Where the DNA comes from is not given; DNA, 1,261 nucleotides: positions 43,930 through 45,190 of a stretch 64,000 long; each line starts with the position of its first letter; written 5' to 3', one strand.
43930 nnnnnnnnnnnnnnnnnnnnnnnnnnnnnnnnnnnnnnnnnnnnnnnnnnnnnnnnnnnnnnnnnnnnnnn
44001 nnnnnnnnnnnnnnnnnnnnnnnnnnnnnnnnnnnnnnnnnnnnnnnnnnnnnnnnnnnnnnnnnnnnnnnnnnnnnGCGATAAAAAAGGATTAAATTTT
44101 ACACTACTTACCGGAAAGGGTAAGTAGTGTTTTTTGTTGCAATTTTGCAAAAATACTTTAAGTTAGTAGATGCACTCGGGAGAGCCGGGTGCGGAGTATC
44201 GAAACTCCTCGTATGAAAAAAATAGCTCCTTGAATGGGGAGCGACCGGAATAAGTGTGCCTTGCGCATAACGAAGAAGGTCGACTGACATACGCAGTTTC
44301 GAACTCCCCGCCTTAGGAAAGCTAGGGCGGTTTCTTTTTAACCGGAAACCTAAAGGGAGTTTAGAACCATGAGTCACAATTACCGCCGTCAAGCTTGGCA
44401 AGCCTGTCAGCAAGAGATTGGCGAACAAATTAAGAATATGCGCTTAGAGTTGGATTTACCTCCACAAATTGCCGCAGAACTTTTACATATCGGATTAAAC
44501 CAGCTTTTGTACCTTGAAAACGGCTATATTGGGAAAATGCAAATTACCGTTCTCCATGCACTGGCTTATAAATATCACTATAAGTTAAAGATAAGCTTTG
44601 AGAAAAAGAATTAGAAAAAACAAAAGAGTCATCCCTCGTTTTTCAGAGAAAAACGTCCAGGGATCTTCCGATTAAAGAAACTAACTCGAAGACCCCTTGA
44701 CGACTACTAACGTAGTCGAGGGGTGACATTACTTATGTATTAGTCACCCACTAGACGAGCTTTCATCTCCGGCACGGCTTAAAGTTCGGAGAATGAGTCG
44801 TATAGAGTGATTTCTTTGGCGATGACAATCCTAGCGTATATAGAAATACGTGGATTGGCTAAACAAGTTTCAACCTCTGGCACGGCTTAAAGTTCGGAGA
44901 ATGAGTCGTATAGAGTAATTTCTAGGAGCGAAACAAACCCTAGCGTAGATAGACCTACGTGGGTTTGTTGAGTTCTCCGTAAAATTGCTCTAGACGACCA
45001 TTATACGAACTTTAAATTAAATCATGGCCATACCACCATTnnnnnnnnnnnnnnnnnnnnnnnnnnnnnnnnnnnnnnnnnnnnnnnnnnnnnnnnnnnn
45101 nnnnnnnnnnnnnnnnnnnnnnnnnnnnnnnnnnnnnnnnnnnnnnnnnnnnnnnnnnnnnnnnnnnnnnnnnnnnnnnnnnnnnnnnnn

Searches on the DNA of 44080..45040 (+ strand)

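Call 13: search_rna_families(source=window, start=44080, end=45040, threshold=evalue, max_evalue=10, show_alignments=2)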
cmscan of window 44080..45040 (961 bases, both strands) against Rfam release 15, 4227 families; matches with E-value up to 10: 6.
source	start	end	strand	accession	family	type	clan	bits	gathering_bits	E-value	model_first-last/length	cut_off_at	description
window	44887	45014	+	RF04157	MIR9486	Gene; miRNA;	-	30.5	100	0.00052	1-119/119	no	MIR9486 microRNA precursor family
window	44888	45015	-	RF04157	MIR9486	Gene; miRNA;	-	27.2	100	0.0042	1-119/119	no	MIR9486 microRNA precursor family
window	44080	44144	+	RF00557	L10_leader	Cis-reg; leader;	-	20.6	44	0.72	62-138/138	5'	Ribosomal protein L10 leader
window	44893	45009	+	RF04156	MIR2670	Gene; miRNA;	-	17.2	117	0.59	1-200/200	no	MIR2670 microRNA precursor family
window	44675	44723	+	RF01623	ceN23-1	Gene; sRNA;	-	16.1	40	7.4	1-100/100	no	Caenorhabditis sRNA ceN23-1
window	44572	44655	+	RF02032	GOLLD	Gene;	-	9.3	150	9.2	72-298/416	no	Giant, ornate, lake- and Lactobacillales-derived (GOLLD) RNA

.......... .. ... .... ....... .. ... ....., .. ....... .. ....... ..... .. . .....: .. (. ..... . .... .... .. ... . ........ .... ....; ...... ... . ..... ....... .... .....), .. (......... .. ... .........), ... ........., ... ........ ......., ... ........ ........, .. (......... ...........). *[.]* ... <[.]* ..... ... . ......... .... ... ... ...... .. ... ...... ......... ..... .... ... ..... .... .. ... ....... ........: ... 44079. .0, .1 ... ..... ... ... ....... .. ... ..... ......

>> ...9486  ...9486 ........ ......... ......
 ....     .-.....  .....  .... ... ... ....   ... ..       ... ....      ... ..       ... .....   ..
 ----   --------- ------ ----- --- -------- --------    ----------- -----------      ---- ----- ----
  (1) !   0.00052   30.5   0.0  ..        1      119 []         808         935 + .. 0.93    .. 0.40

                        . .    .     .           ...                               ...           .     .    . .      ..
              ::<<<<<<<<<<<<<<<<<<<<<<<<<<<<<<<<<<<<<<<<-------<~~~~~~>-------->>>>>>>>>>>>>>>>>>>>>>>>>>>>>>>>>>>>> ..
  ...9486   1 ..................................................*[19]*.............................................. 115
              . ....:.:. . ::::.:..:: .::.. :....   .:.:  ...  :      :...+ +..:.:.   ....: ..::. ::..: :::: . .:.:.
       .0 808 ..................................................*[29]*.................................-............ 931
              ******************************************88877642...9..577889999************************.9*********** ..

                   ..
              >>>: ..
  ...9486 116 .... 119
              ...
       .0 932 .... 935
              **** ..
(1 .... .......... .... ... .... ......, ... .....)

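Call 77: build_rna_model(alignment_id=A6, structure=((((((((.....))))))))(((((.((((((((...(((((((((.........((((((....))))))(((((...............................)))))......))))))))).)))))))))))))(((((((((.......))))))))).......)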
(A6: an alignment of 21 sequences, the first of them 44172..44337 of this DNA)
Model R1 built from alignment A6 (21 sequences, 174 columns); structure: as given.
model positions 169; base pairs 49; branch points 3; effective number of sequences 1.44; information 0.59 bits per position. Calibrated on 0.2 Mb of random sequence (short: E-values are rough).
structure used (alignment columns):
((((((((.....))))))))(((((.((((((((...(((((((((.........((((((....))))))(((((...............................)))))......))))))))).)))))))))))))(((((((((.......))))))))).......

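Call 78: search_with_rna_model(model_id=R1, sources=[window, L001, L002, L003, L004, L005, L006, L007, L008, L009, L010, L011, L012, L013, L014, L015, L016, L017, L018, L019, L020, L021, L022, L023, L024, L025, L026, L027, L028, L029, L030, L031, L032, L033, L034, L035, L036, L037, L038, L039, L040, L041, L042, L043, L044, L045, L046, L047, L048, L049, L050, L051, L052, L053, L054, L055, L056, L057, L058, L059, L060, L061, L062, L063, L064, L065, L066, L067, L068, L069, L070, L071, L072, L073, L074, L075, L076, L077, L078], max_evalue=0.01, make_alignment=true)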
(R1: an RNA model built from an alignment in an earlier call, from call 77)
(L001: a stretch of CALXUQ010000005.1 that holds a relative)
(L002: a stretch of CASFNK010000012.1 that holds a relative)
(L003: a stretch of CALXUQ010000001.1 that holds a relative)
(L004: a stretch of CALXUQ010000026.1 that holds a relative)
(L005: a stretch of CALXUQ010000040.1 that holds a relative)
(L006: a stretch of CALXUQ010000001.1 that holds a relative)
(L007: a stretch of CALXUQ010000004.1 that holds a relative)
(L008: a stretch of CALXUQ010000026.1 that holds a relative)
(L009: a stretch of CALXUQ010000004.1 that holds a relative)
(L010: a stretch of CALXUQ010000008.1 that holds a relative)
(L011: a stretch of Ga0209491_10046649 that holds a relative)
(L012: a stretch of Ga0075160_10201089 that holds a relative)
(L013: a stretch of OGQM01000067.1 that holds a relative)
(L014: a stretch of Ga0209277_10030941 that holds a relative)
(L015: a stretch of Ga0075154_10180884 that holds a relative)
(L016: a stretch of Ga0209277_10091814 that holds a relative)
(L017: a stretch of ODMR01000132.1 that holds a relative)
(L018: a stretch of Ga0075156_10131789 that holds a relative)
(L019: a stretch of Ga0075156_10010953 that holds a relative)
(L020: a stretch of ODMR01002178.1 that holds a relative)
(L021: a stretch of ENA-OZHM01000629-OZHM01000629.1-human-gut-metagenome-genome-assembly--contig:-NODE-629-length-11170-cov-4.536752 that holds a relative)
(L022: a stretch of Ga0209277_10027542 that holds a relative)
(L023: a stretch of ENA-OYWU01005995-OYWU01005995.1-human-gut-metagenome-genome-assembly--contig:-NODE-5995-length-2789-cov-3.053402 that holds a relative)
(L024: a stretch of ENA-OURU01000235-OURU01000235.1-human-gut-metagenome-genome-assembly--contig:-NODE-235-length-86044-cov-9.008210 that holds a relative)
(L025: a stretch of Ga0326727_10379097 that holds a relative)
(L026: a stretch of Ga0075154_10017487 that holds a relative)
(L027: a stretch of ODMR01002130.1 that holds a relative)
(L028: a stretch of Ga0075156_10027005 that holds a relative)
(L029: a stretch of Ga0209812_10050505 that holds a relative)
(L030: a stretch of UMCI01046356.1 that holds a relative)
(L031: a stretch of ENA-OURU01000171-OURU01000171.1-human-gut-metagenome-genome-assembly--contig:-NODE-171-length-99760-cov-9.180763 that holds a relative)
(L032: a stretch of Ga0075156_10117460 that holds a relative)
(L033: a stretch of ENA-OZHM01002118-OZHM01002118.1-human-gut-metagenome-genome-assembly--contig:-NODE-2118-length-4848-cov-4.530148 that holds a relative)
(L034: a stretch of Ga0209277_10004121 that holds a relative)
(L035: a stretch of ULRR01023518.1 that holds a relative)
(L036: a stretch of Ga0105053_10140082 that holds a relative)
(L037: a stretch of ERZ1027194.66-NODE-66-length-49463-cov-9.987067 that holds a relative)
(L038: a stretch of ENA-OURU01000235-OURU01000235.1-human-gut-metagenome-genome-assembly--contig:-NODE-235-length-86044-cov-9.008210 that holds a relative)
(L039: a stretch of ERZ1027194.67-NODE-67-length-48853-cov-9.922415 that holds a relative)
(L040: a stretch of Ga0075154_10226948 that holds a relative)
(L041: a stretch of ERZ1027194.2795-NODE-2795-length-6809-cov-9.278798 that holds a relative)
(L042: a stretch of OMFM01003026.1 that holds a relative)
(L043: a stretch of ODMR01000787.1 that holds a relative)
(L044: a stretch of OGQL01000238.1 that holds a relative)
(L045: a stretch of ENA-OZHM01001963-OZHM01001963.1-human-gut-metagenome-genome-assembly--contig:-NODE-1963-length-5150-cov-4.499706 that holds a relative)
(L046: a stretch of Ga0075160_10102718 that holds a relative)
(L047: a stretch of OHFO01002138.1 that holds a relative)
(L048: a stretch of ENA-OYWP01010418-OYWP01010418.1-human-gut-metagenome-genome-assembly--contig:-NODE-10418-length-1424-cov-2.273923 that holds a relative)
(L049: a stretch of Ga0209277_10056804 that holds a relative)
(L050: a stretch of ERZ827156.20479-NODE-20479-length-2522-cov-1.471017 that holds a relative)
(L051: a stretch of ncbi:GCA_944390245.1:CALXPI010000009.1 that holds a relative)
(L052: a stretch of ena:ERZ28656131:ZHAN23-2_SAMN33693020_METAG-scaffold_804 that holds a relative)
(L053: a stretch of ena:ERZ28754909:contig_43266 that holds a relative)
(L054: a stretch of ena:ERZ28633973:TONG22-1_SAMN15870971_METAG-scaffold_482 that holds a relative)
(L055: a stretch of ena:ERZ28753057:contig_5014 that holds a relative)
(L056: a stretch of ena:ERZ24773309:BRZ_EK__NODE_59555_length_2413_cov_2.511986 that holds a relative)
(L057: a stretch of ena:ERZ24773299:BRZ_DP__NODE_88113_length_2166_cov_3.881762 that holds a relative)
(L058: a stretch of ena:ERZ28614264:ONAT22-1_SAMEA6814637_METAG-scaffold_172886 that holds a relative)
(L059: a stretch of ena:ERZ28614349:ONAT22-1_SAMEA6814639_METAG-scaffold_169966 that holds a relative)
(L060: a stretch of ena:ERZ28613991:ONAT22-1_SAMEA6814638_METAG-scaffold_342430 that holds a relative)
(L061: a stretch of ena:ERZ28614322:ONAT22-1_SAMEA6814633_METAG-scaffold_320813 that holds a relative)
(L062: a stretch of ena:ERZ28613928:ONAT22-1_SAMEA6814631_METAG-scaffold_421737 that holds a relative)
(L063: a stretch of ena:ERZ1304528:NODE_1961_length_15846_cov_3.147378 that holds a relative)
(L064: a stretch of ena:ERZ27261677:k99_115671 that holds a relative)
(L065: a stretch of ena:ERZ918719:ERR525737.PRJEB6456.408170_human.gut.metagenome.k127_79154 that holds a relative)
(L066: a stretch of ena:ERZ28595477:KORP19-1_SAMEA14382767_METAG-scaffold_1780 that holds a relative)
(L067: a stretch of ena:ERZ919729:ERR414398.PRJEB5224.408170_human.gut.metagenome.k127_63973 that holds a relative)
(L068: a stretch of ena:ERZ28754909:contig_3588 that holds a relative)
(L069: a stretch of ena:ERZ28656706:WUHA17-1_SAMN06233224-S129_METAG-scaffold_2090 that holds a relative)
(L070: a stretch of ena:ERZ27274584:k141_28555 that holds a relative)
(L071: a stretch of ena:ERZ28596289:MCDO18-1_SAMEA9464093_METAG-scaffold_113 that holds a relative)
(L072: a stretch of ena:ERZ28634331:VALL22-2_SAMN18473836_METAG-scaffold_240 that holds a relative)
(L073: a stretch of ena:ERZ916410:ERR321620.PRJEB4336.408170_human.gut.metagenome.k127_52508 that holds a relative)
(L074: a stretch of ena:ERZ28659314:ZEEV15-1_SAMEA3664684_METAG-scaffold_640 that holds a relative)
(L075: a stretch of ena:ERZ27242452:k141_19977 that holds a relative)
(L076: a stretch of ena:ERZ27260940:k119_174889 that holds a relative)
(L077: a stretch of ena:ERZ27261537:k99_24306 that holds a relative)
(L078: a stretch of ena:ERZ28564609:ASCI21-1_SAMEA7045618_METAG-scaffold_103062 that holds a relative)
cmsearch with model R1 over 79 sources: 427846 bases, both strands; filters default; matches with E-value up to 0.01: 70.
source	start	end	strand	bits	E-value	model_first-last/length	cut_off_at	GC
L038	6113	6278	+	177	1.1e-48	1-169/169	no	0.48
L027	7843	8008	+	175.3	3.3e-48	1-169/169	no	0.46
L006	3803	3970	+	173.5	1.1e-47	1-169/169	no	0.51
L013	1194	1358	+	173.4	1.2e-47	1-169/169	no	0.46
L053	3802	3970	+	173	1.5e-47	1-169/169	no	0.49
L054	3802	3970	+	173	1.5e-47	1-169/169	no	0.49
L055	3802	3970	+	173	1.5e-47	1-169/169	no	0.49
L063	1309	1470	+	171.7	3.5e-47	1-169/169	no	0.48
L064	1309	1470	+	171.7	3.5e-47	1-169/169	no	0.48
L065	1309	1470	+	171.7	3.5e-47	1-169/169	no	0.48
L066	1309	1470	+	171.7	3.5e-47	1-169/169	no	0.48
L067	1309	1470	+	171.7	3.5e-47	1-169/169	no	0.48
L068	1309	1470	+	171.7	3.5e-47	1-169/169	no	0.48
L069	1309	1470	+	171.7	3.5e-47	1-169/169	no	0.48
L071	1309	1470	+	171.7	3.5e-47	1-169/169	no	0.48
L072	1309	1470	+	171.7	3.5e-47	1-169/169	no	0.48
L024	6158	6320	+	170.8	6.2e-47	1-169/169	no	0.49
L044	6128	6294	+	170.7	7e-47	1-169/169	no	0.47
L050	1645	1811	+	170.7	7e-47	1-169/169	no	0.47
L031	2801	2969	+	170.5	7.8e-47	1-169/169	no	0.51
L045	2555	2723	+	170.5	7.8e-47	1-169/169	no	0.51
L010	3796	3963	+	170.4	8.5e-47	1-169/169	no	0.5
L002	835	997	+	170.3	8.8e-47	1-169/169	no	0.5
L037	1373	1541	+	169.9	1.2e-46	1-169/169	no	0.52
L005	2605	2767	+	168.8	2.3e-46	1-169/169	no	0.49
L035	564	723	+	168.8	2.5e-46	1-169/169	no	0.47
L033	3519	3681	-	168.7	2.6e-46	1-169/169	no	0.49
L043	7768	7935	-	168.4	3.2e-46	1-169/169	no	0.52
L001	3808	3969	+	168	4e-46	1-169/169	no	0.5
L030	32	199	-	167.3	6.4e-46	1-169/169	no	0.52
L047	586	745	+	167.2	7e-46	1-169/169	no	0.49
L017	38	205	-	166.6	1e-45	1-169/169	no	0.52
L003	3805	3969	+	166.2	1.3e-45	1-169/169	no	0.53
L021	4626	4791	+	165.1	2.7e-45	1-169/169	no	0.48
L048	536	704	+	164.6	3.9e-45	1-169/169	no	0.49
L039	6820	6985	+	164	5.6e-45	1-169/169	no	0.54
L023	821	983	-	158.3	2.5e-43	1-169/169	no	0.47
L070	1308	1470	+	158.3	2.5e-43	1-169/169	no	0.47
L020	12690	12856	+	157.7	3.8e-43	1-169/169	no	0.47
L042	841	1002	-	155.1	2.1e-42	1-169/169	no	0.49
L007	3803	3969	+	149.1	1.1e-40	1-169/169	no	0.51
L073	1307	1469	+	146.7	5.5e-40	1-169/169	no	0.46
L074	1307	1469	+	146.7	5.5e-40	1-169/169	no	0.46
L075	1307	1469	+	146.7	5.5e-40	1-169/169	no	0.46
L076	1059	1221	+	146.7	5.5e-40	1-169/169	no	0.46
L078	1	149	+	117.7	1.3e-31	15-169/169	5'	0.44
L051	3804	3971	+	110.3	1.7e-29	1-169/169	no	0.45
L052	3804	3971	+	110.3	1.7e-29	1-169/169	no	0.45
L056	4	160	+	109.8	2.3e-29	1-169/169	no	0.46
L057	1279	1435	+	109.8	2.3e-29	1-169/169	no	0.46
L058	271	427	+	109.8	2.3e-29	1-169/169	no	0.46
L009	795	956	+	107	1.5e-28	1-169/169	no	0.48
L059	123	277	+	101.3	6.8e-27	1-169/169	no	0.46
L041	6599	6767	+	93.4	1.3e-24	1-169/169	no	0.47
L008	3544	3695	+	91.4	4.6e-24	1-169/169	no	0.47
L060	1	113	+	57.4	2.9e-14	44-169/169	5'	0.41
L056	373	437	+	28.2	7.3e-06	1-169/169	no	0.43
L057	1648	1712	+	28.2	7.3e-06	1-169/169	no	0.43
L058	640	704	+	28.2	7.3e-06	1-169/169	no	0.43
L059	490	554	+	28.2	7.3e-06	1-169/169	no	0.43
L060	326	390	+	28.2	7.3e-06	1-169/169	no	0.43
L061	55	119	+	28.2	7.3e-06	1-169/169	no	0.43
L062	66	130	+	28.2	7.3e-06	1-169/169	no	0.43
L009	1169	1231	+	27.8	1e-05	1-169/169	no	0.49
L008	3908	3972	+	26.1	3.1e-05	1-169/169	no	0.42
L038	9312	9518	-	19.6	0.0023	1-169/169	no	0.43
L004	1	115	+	19.4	0.0026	39-169/169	5'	0.4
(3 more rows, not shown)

Alignment A7: 70 matches aligned to the model, 291 columns, each read 5' to 3' on its own strand. Consensus structure (alignment columns), stored with it:
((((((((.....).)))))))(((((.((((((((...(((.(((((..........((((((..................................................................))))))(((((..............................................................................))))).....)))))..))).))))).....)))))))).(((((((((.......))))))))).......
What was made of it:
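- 44172..44339 (+): Copy 2 canonical leader RNA. P1 44172-44192; rod helices P2a 44193-97 with 44303-07, P2b 44199-206 with 44295-302, P2c 44210-15 with 44288-93; P3 44225-42; P4 44243-81; terminator 44308-30; U-run 44331-39. Covariance model score 169 bits (call 78).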

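Call 79: search_with_rna_model(model_id=R1, sources=[window, L001, L002, L003, L005, L006, L007, L010, L013, L017, L020, L021, L023, L024, L027, L030, L031, L033, L035, L037, L038, L039, L042, L043, L044, L047, L048, L051, L053, L063, L073], max_evalue=1e-29, make_alignment=true)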
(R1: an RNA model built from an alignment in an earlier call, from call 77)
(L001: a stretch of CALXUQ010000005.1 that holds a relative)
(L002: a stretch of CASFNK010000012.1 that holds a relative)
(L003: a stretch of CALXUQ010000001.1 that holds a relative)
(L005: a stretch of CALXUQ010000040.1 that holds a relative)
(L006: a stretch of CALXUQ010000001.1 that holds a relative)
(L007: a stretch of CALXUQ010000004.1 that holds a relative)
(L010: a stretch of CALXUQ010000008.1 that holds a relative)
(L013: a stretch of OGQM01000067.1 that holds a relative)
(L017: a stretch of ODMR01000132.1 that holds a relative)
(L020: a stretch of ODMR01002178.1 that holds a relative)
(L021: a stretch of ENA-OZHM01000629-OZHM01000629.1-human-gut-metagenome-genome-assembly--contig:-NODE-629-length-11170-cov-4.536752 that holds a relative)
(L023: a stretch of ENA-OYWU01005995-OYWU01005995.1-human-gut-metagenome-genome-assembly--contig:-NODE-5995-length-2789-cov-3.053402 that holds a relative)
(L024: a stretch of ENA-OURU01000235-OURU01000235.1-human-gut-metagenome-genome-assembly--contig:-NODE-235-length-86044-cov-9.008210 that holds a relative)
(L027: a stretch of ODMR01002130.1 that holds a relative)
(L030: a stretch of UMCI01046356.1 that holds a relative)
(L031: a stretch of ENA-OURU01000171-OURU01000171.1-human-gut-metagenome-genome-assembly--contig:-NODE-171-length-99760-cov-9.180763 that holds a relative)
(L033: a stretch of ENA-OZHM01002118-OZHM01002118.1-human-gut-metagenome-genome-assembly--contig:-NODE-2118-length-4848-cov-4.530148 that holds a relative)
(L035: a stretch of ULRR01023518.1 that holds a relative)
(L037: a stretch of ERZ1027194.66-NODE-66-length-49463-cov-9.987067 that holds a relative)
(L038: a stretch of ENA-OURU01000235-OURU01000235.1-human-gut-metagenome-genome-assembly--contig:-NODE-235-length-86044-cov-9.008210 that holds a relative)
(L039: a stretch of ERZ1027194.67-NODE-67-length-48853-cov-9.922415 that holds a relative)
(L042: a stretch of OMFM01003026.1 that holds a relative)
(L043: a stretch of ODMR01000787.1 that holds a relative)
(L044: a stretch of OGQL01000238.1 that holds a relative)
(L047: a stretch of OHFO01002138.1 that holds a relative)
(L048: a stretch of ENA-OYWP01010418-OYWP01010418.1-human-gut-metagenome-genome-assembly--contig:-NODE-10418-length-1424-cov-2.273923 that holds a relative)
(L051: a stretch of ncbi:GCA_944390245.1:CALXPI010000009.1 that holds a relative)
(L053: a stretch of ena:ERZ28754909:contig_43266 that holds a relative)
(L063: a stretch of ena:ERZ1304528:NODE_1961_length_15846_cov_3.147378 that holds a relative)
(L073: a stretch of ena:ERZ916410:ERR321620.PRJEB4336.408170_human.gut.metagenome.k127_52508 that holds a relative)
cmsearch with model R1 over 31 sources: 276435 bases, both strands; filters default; matches with E-value up to 1e-29: 30.
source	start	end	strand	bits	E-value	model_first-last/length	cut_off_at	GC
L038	6113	6278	+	177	7e-49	1-169/169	no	0.48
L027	7843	8008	+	175.3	2.1e-48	1-169/169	no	0.46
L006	3803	3970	+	173.5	7.1e-48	1-169/169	no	0.51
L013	1194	1358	+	173.4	7.5e-48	1-169/169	no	0.46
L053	3802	3970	+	173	9.7e-48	1-169/169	no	0.49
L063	1309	1470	+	171.7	2.3e-47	1-169/169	no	0.48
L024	6158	6320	+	170.8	4e-47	1-169/169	no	0.49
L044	6128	6294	+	170.7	4.5e-47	1-169/169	no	0.47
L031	2801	2969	+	170.5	5.1e-47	1-169/169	no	0.51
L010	3796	3963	+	170.4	5.5e-47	1-169/169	no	0.5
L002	835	997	+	170.3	5.7e-47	1-169/169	no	0.5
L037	1373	1541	+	169.9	7.6e-47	1-169/169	no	0.52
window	44172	44337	+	169.3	1.1e-46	1-169/169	no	0.52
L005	2605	2767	+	168.8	1.5e-46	1-169/169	no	0.49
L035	564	723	+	168.8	1.6e-46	1-169/169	no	0.47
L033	3519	3681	-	168.7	1.7e-46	1-169/169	no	0.49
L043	7768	7935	-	168.4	2.1e-46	1-169/169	no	0.52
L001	3808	3969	+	168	2.6e-46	1-169/169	no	0.5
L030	32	199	-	167.3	4.1e-46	1-169/169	no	0.52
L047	586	745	+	167.2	4.5e-46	1-169/169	no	0.49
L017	38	205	-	166.6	6.8e-46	1-169/169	no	0.52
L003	3805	3969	+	166.2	8.4e-46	1-169/169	no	0.53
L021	4626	4791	+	165.1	1.8e-45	1-169/169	no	0.48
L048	536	704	+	164.6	2.5e-45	1-169/169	no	0.49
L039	6820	6985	+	164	3.6e-45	1-169/169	no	0.54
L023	821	983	-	158.3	1.6e-43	1-169/169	no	0.47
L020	12690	12856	+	157.7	2.5e-43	1-169/169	no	0.47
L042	841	1002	-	155.1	1.3e-42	1-169/169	no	0.49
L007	3803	3969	+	149.1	7.2e-41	1-169/169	no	0.51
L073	1307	1469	+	146.7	3.6e-40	1-169/169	no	0.46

Alignment A8: 30 matches aligned to the model, 176 columns, each read 5' to 3' on its own strand. Consensus structure (alignment columns), stored with it:
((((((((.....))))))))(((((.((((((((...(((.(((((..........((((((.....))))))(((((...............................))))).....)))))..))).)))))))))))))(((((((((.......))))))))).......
